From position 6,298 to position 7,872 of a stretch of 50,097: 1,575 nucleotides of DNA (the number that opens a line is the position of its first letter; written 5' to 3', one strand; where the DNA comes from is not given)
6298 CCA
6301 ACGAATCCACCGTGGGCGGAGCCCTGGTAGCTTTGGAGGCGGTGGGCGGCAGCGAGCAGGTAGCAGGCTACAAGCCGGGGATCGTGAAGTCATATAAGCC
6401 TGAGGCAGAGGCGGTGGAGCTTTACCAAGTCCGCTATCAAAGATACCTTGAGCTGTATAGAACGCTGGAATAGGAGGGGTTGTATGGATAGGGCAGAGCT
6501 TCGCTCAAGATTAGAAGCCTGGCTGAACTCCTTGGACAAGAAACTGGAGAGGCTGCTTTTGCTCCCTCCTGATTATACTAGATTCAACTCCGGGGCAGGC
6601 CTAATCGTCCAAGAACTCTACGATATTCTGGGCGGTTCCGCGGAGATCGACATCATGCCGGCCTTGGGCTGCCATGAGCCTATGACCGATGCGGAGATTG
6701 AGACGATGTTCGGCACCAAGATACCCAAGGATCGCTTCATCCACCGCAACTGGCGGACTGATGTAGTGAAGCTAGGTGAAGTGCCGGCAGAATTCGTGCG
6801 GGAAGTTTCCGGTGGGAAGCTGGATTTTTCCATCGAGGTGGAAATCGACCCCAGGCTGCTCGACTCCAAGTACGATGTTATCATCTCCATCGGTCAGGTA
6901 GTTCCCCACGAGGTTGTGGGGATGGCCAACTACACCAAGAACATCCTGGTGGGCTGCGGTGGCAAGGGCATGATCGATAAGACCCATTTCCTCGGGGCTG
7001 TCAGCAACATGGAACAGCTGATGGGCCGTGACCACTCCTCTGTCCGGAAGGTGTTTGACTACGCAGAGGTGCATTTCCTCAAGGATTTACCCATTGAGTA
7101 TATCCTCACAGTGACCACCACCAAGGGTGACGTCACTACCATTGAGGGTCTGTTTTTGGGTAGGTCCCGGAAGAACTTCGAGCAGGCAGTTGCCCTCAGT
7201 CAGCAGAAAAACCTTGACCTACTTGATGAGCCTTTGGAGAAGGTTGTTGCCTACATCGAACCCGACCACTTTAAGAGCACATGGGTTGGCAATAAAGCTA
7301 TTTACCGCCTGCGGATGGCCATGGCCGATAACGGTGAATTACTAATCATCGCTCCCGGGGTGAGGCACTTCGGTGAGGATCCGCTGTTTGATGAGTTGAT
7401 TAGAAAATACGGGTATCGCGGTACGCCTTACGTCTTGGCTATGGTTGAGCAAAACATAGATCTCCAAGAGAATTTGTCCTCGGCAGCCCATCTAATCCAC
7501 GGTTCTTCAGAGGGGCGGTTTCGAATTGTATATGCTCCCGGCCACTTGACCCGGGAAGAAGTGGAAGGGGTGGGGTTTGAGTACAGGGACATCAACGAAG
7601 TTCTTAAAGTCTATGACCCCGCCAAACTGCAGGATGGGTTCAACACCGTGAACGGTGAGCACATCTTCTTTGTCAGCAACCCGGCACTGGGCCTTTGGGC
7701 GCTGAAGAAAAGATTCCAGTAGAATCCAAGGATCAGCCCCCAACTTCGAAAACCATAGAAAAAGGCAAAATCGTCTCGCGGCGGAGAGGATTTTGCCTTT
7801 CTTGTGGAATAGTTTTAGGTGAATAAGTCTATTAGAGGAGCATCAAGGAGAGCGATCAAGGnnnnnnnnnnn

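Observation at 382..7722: Hexuronate-type operon with no dehydratase or KDG kinase, carrying a LarA-type epimerase and an FGGY kinase: possible mannonate-to-gluconate bypass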

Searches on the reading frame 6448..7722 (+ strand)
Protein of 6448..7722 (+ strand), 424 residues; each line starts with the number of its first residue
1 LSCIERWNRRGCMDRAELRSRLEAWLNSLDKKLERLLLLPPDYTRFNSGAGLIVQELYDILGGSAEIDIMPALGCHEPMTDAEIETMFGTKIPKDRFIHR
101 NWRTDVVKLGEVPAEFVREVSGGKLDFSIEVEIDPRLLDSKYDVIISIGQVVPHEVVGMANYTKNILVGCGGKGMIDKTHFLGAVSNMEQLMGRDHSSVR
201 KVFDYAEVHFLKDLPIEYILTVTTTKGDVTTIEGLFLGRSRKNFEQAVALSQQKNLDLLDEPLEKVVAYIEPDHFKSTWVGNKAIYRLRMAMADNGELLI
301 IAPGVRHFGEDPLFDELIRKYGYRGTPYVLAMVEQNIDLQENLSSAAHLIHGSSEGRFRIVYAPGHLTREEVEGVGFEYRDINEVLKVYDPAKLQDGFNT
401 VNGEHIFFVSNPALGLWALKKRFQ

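Call 3: search_protein_families(library=pfam, proteins=[window:6448-7722:+])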
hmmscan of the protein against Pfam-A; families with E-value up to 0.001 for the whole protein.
window:6448-7722:+ (424 aa): 1 family
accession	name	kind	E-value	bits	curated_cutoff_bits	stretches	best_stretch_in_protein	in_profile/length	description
PF09861.14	Lar_N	-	2.1e-12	47.1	23.3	1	26-187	47-198/204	Lactate racemase N-terminal domain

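Call 4: search_protein_families(library=ncbifam, proteins=[window:6448-7722:+])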
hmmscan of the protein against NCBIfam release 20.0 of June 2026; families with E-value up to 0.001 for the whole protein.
window:6448-7722:+ (424 aa): 5 families
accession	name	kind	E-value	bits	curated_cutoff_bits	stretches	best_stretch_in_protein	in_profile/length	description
NF052594.1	NPN_18_hexonate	equivalog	6.2e-182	604.9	500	1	13-418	5-410/411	nickel-dependent putative hexonate epimerase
NF052593.1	NPN_racem_MAR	equivalog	2.1e-13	49.6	500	1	54-319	82-328/415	nickel-dependent malate racemase, LarAH6 family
NF052595.1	NPN_LarAH5_MAR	equivalog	1.1e-06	27.9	462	1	64-182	91-197/415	nickel-dependent malate racemase, LarAH5 family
NF033504.2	Ni_dep_LarA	equivalog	3.6e-06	26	460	1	34-193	62-211/422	nickel-dependent lactate racemase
NF052525.1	NPN_LarAH10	equivalog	4.5e-05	22.3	540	1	41-188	68-207/426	NPN-dependent 2-hydroxyacid racemase, LarAH10 family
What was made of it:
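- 6484..7722 (+): LarA homolog of group 18: a nickel-pincer-nucleotide-dependent hexonate 2-epimerase (GntE-type), acting on D-mannonate/D-gluconate or their 6-phosphates. NF052594 scores 605 bits against a 500-bit cut-off (call 4).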

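Call 6: search_solved_structures(query=window:6448-7722:+, max_evalue=0.01)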
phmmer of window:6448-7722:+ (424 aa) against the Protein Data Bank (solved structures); distinct sequences matched with E-value up to 0.01: 1.
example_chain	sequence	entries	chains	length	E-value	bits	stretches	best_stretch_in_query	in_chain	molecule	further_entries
4nar_A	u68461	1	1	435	7.5e-31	110.9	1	28-358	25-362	Putative uronate isomerase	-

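Call 22: find_homologous_proteins(query=window:6484-7722:+, max_evalue=1e-20)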
Query window:6484-7722:+ (412 aa): 8000 proteins with E <= 1e-20 among 8000 candidates; the best 120 are listed.
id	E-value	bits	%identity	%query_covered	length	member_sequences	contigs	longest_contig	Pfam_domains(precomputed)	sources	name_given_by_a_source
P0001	8.7e-277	936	100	100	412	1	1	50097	PF09861.15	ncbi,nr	ncbi:MAG: DUF2088 domain-containing protein [Firmicutes bacterium]|nr:DUF2088 domain-containing prot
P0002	3.8e-274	927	99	100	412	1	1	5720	PF09861.15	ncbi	-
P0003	7.3e-256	867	91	100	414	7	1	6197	PF09861.15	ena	-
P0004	2.8e-247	839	88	100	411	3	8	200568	PF09861.15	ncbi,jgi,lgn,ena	ncbi:MAG: lactate racemase domain-containing protein [Limnochordia bacterium]|jgi:nickel-dependent l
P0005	1.9e-240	816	86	100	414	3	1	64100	PF09861.15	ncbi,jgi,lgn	-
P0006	5.9e-220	749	79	100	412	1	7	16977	PF09861.15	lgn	-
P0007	6.3e-214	729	76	100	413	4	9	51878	PF09861.15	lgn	-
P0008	3.7e-210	716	75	99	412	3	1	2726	PF09861.15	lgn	-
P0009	2.4e-207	707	74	99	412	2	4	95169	PF09861.15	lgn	-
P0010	2.2e-201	687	71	99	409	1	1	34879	PF09861.15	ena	-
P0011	2.5e-201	687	71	99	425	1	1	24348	PF09861.15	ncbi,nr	ncbi:MAG: DUF2088 domain-containing protein [Firmicutes bacterium]|nr:DUF2088 domain-containing prot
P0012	3.3e-201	687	72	100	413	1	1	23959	PF09861.15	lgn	-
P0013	8.3e-201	686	71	99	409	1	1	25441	PF09861.15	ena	-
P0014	1.8e-199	681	71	99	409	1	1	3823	PF09861.15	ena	-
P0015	1.8e-192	658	69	99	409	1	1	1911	PF09861.15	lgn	-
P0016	6.9e-191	653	67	100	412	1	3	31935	PF09861.15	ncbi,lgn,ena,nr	ncbi:MAG: DUF2088 domain-containing protein [Firmicutes bacterium]|nr:DUF2088 domain-containing prot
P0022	2.0e-177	609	66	99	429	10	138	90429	PF09861.15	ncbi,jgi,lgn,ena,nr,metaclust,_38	ncbi:MAG: lactate racemase domain-containing protein [Bacillota bacterium]|jgi:nickel-dependent lact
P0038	3.5e-175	601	63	100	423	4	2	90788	PF09861.15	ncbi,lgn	-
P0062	3.7e-170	585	63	100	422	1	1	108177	PF09861.15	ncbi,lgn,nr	ncbi:MAG: lactate racemase domain-containing protein [Firmicutes bacterium]|nr:lactate racemase doma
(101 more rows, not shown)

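Call 32: find_related_loci(query=A1, collection=genome_contigs, flank=10000)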
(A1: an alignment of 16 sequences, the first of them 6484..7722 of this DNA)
Query A1 (412 aa) in genome_contigs; peptide patterns used: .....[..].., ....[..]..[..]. (x = any residue, [..] = any of these).
599 stretches matched a pattern (row limit reached: there are more); 595 encode a relative of the query (tblastn E <= 1e-3); the best 80 are kept; 80 distinct loci.
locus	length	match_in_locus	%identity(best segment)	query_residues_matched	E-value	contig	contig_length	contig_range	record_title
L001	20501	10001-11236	61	1-411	1e-172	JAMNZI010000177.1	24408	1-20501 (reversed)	MAG: Bacillota bacterium isolate Bin_46 Bin_46_scaffold_1677, whole genome shotgun sequence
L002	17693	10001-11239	60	1-412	8e-169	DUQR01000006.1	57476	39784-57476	MAG TPA_asm: Bacillota bacterium isolate AS08sgBPME_427 50200_AS08, whole genome shotgun sequence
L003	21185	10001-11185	61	19-412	2e-168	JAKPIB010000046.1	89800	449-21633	MAG: Bacillota bacterium isolate USOA134_metabat.17_sub k141_990583, whole genome shotgun sequence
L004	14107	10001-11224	59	5-411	3e-166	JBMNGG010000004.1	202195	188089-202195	MAG: Tepidanaerobacteraceae bacterium isolate SBF912LR0HQ0147 contig_24303, whole genome shotgun sequence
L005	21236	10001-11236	61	1-411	7e-164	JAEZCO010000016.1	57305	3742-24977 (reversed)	MAG: Bacillota bacterium isolate OH_CBrB_255 k127_93913, whole genome shotgun sequence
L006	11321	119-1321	60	4-406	4e-163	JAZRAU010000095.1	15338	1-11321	MAG: Eubacteriales bacterium isolate T1900045136_TC20190130.MAGScoT_cleanbin_000002 SGB_4897_k141_280180, whole genome s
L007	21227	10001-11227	59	6-412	2e-162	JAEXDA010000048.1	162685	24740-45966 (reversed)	MAG: Bacillota bacterium isolate OH_HBB_134 k127_209393, whole genome shotgun sequence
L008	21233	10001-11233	58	3-411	2e-162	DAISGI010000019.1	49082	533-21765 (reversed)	MAG TPA_asm: Bacillota bacterium isolate CTOTU40134 NODE_623_length_49082_cov_44.420013, whole genome shotgun sequence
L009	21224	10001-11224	59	5-411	9e-161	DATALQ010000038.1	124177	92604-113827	MAG TPA_asm: Clostridia bacterium isolate SMAG_U6968 k141_652311, whole genome shotgun sequence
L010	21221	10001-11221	60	1-408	2e-160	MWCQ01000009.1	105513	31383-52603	MAG: Firmicutes bacterium ADurb.Bin193 BWY15_contig000009, whole genome shotgun sequence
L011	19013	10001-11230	59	1-411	5e-160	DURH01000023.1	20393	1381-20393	MAG TPA_asm: Bacillota bacterium isolate AS08sgBPME_75 81941_AS08, whole genome shotgun sequence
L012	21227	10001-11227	58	5-412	4e-160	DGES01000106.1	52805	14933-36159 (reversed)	MAG TPA_asm: Firmicutes bacterium UBA3920 UBA3920_contig_1558, whole genome shotgun sequence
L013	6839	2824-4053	57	6-412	6e-160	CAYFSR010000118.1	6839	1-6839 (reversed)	MAG TPA_asm: uncultured Eubacteriales bacterium isolate ERP107106_co2_119 genome assembly, contig: NODE_9605_length_6839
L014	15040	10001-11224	58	7-411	5e-159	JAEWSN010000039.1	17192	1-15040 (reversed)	MAG: Bacillota bacterium isolate OH_SDB_108 k127_665512, whole genome shotgun sequence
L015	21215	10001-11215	59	4-410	7e-159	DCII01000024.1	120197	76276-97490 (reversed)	MAG TPA_asm: Ruminococcaceae bacterium UBA1730 UBA1730_contig_7497, whole genome shotgun sequence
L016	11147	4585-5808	59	1-409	6e-159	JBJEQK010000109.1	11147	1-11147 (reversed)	MAG: Acutalibacteraceae bacterium isolate LOHA11_bin.020 NODE_3106_length_11147_cov_7.820050, whole genome shotgun seque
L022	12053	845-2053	59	4-407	4e-157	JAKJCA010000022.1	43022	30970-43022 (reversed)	MAG: Bacillota bacterium isolate UR.bin57 UR_contig_1799, whole genome shotgun sequence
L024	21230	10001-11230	58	4-412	3e-156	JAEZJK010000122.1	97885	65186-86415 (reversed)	MAG: Bacillota bacterium isolate OH_CDB_235 k127_2078894, whole genome shotgun sequence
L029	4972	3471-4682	57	4-411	3e-158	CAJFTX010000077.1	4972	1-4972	uncultured Clostridia bacterium isolate Coassembly_mag_187 genome assembly, contig: MAGpy_11413_min2k_bin_187_fak87_1953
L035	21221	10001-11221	58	5-411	3e-154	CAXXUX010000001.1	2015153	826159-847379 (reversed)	MAG: uncultured Saccharofermentans sp. isolate 009b34df-6986-4c74-874c-2c53a54848ac genome assembly, contig: contig_1, w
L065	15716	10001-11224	53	4-411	8e-148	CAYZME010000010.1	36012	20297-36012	MAG TPA_asm: uncultured Oscillospiraceae bacterium isolate binchicken_co39_481 genome assembly, contig: NODE_2805_length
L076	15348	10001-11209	55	10-411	2e-146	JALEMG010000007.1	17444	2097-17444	MAG: Lentisphaeria bacterium isolate SUG133 k141_30548, whole genome shotgun sequence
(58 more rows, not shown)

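Call 36: search_protein_families(library=pfam, max_evalue=0.00001, proteins=[L010:5061-6512:-, L022:4545-5627:+, L022:2151-3017:+, L003:11200-12630:+, L035:6603-7487:-, L076:8365-10095:-, L029:1442-2200:+, L016:7024-8373:-, L024:7936-9468:-, L065:7540-8436:+])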
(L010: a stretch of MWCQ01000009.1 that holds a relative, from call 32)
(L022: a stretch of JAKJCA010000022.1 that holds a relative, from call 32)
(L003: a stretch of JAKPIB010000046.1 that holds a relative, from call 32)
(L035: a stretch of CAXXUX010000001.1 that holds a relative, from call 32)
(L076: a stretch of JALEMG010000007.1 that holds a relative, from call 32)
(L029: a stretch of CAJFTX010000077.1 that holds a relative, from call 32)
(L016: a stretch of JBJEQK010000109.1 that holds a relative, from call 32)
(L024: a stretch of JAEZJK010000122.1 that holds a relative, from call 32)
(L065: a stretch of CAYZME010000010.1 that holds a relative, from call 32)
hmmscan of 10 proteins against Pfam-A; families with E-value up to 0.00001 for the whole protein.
L010:5061-6512:- (483 aa): 2 families
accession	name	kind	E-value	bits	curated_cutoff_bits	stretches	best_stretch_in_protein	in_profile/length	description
PF00393.24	6PGD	-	3.4e-135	450.5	27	1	180-469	1-290/290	6-phosphogluconate dehydrogenase, C-terminal domain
PF03446.21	NAD_binding_2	-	3.7e-49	167.3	21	1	5-165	1-157/161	NAD binding domain of 6-phosphogluconate dehydrogenase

L022:4545-5627:+ (360 aa): 1 family
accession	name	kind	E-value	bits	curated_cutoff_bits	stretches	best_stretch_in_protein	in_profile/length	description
PF00294.29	PfkB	-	1e-16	61.6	25.8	1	147-334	131-291/302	pfkB family carbohydrate kinase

L022:2151-3017:+ (288 aa): 1 family
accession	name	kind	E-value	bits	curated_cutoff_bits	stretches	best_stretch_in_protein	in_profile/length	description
PF02811.25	PHP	-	1.8e-12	48.3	26.4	1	12-96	1-71/164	PHP domain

L003:11200-12630:+ (476 aa): 1 family
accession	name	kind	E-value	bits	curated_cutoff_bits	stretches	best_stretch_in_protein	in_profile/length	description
PF02614.20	UxaC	-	2.7e-216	719.3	25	1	1-464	1-464/464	Glucuronate isomerase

L035:6603-7487:- (294 aa): 3 families
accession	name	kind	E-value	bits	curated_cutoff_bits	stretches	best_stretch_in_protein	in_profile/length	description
PF12833.13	HTH_18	-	4.1e-22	78.7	33.6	1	214-292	1-80/80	Helix-turn-helix domain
PF00165.29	HTH_AraC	-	1.6e-16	60.4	26.6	2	254-289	6-40/42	Bacterial regulatory helix-turn-helix proteins, AraC family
PF02311.25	AraC_binding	-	2.4e-10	40.7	21.1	1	29-168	7-135/135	AraC-like ligand binding domain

L076:8365-10095:- (576 aa): 0 families

L029:1442-2200:+ (252 aa): 3 families
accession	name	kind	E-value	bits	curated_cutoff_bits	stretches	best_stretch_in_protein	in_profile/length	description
PF00005.33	ABC_tran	-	1.3e-36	126.6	25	1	19-176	1-137/137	ABC transporter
PF13304.12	AAA_21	-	3.2e-12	47.5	27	1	144-207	234-300/304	AAA domain, putative AbiEii toxin, Type IV TA system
PF02463.25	SMC_N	-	1.6e-09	38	40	1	10-216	7-208/220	RecF/RecN/SMC N terminal domain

L016:7024-8373:- (449 aa): 0 families

L024:7936-9468:- (510 aa): 1 family
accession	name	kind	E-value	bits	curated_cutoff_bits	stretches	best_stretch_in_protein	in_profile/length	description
PF16257.11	UxaE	-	4.6e-201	669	27.1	1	35-507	1-475/475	tagaturonate epimerase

L065:7540-8436:+ (298 aa): 0 families

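Call 38: find_encoding_contigs(protein=P0004, flank=10000, max_places=3)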
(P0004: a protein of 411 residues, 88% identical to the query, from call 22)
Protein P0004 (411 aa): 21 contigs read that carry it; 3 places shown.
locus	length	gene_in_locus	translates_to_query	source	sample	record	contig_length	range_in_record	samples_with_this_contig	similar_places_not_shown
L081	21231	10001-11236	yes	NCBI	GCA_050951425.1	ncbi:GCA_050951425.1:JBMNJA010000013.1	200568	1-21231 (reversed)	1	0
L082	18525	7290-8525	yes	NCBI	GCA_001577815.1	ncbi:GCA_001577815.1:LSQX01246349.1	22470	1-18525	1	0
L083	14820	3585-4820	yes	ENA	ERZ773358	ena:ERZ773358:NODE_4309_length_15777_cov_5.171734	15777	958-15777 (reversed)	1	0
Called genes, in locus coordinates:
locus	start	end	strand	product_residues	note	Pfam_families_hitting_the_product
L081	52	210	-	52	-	-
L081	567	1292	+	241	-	PF00440:TetR_N, PF17932:TetR_C_24, PF17938:TetR_C_29 (faint)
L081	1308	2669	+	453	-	PF04055:Radical_SAM, PF13353:Fer4_12 (weak), PF13186:SPASM (weak)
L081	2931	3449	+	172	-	PF02834:LigT_PEase (faint), PF13563:2_5_RNA_ligase2, PF10469:AKAP7_NLS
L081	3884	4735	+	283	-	PF01418:HTH_6, PF01380:SIS, PF13580:SIS_2 (weak)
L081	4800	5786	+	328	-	PF00389:2-Hacid_dh, PF02826:2-Hacid_dh_C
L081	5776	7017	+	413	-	-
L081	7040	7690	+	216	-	PF01081:Aldolase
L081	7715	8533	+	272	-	PF00106:adh_short, PF08659:KR (weak), PF13561:adh_short_C2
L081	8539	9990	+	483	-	PF00370:FGGY_N, PF02782:FGGY_C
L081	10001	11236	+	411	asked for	PF09861:Lar_N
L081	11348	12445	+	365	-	PF00465:Fe-ADH, PF13685:Fe-ADH_2, PF25137:ADH_Fe_C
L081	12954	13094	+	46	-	-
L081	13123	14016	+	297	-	PF01261:AP_endonuc_2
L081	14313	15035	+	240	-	PF00571:CBS (weak)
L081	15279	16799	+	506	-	PF22848:ASD1_dom, PF06964:Alpha-L-AF_C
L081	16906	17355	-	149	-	PF01966:HD, PF13487:HD_5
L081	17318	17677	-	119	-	PF13487:HD_5 (weak), PF01966:HD (weak)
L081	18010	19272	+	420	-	PF07690:MFS_1, PF12832:MFS_1_like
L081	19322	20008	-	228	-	-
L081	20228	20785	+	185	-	PF13302:Acetyltransf_3, PF13420:Acetyltransf_4 (weak), PF00583:Acetyltransf_1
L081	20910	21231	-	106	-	PF00005:ABC_tran (weak), PF02463:SMC_N (weak)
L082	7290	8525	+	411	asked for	PF09861:Lar_N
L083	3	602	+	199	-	?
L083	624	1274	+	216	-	PF01081:Aldolase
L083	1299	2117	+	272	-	PF00106:adh_short, PF08659:KR (weak), PF13561:adh_short_C2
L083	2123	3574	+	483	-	PF00370:FGGY_N, PF02782:FGGY_C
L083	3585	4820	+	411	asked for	PF09861:Lar_N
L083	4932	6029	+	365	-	PF00465:Fe-ADH, PF13685:Fe-ADH_2, PF25137:ADH_Fe_C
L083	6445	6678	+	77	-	-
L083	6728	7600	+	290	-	PF01261:AP_endonuc_2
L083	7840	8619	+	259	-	PF00571:CBS (weak)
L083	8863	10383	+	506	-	PF22848:ASD1_dom, PF06964:Alpha-L-AF_C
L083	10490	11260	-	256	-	PF13487:HD_5, PF01966:HD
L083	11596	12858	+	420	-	PF07690:MFS_1, PF12832:MFS_1_like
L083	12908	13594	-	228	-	-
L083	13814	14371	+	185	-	PF13302:Acetyltransf_3, PF13420:Acetyltransf_4 (weak), PF00583:Acetyltransf_1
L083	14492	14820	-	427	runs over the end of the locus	?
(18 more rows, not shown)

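Call 39: find_encoding_contigs(protein=P0009, flank=10000, max_places=2)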
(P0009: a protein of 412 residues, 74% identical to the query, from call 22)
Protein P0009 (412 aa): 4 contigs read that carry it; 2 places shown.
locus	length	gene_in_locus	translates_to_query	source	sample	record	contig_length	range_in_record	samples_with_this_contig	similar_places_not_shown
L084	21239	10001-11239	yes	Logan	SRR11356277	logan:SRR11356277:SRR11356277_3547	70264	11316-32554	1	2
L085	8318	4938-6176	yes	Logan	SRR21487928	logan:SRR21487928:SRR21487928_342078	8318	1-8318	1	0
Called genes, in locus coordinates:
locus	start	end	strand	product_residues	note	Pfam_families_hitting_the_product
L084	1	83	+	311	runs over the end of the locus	PF02653:BPD_transp_2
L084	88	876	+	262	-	PF00005:ABC_tran, PF13304:AAA_21 (faint), PF12399:BCA_ABC_TP_C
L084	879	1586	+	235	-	PF00005:ABC_tran, PF13304:AAA_21 (faint)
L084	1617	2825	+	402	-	PF01408:GFO_IDH_MocA, PF22725:GFO_IDH_MocA_C3, PF02894:GFO_IDH_MocA_C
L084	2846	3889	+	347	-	PF08240:ADH_N, PF16912:Glu_dehyd_C, PF00107:ADH_zinc_N, PF13602:ADH_zinc_N_2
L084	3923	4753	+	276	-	PF01418:HTH_6, PF01380:SIS, PF13580:SIS_2 (weak)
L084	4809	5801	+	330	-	PF00389:2-Hacid_dh, PF02826:2-Hacid_dh_C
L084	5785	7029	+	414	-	-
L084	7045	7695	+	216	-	PF01081:Aldolase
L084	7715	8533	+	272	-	PF00106:adh_short, PF08659:KR (faint), PF13561:adh_short_C2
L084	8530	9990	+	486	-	PF00370:FGGY_N, PF02782:FGGY_C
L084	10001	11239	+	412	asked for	PF09861:Lar_N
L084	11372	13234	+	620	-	PF02743:dCache_1, PF22673:MCP-like_PDC_1 (weak), PF00672:HAMP, PF04546:Sigma70_ner (faint), PF00015:MCPsignal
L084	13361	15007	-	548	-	PF02203:TarH, PF12729:4HB_MCP_1, PF04108:ATG17_like (weak), PF00672:HAMP (faint), PF00015:MCPsignal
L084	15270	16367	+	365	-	PF00465:Fe-ADH, PF13685:Fe-ADH_2 (weak), PF25137:ADH_Fe_C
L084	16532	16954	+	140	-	-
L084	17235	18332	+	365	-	PF01208:URO-D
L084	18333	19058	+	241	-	PF00571:CBS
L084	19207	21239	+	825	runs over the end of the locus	PF03065:Glyco_hydro_57, PF01074:Glyco_hydro_38N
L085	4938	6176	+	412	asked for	PF09861:Lar_N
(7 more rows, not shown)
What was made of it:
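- The identical seven-gene operon in L081 and L084 (calls 38, 39). Upstream of the orthologous operon in L084 lie Zn-ADH and GFO oxidoreductases, which could feed other aldonates (call 39).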
